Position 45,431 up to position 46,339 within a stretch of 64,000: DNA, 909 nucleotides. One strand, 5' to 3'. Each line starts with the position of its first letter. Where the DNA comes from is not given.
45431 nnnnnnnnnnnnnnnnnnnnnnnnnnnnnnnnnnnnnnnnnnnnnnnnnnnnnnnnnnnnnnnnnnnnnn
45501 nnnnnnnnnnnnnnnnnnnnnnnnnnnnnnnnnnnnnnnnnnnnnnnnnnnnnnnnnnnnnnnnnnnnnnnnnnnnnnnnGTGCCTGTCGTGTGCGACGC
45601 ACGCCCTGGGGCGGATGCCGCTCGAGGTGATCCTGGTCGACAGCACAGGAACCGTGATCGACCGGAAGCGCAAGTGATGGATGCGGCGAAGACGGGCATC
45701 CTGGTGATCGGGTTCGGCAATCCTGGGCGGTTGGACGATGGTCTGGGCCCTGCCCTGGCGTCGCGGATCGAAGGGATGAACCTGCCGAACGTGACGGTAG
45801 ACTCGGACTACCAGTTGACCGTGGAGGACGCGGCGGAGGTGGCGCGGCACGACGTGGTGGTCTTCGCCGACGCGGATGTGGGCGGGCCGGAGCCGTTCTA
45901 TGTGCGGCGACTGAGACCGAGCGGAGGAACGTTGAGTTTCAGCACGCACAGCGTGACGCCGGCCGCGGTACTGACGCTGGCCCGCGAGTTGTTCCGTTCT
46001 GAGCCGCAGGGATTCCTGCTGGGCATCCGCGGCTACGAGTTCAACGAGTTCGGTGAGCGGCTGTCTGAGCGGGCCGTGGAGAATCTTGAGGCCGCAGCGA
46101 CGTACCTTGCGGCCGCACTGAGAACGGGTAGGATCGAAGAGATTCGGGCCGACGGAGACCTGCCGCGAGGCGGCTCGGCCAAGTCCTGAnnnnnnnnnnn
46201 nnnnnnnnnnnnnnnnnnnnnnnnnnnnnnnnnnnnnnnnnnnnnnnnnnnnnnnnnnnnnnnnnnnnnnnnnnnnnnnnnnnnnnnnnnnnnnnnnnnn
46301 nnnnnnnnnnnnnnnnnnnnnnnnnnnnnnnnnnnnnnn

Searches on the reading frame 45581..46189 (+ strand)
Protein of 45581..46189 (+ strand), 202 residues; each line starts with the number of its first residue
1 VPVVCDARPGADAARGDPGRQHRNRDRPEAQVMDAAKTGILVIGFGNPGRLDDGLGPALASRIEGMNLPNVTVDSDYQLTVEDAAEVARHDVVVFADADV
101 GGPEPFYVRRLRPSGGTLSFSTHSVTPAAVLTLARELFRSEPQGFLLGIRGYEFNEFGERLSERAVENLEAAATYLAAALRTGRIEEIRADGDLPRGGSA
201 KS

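Call 3: search_protein_families(library=pfam, proteins=[window:45581-46189:+])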
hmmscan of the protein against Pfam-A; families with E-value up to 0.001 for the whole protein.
window:45581-46189:+ (202 aa): 0 families

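Call 25: search_protein_families(library=pfam, proteins=[window:45581-46189:+], max_evalue=0.01)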
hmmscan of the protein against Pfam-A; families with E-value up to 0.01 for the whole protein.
window:45581-46189:+ (202 aa): 0 families

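Call 49: search_protein_families(library=ncbifam, proteins=[window:45581-46189:+], max_evalue=0.01)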
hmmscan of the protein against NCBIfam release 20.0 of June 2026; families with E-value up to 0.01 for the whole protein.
window:45581-46189:+ (202 aa): 1 family
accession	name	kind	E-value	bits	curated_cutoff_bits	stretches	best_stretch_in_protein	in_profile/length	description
TIGR00072.1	hydrog_prot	superfamily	2.8e-18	66.3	47.45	1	41-178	1-143/145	hydrogenase maturation protease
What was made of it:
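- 45581..46189 (+): hoxW, the maturation protease. These are ORF limits; the family match starts at residue 41, so the true start is probably after 45677. TIGR00072 scores 66.3 bits against a cut-off of 47.45 (call 49).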
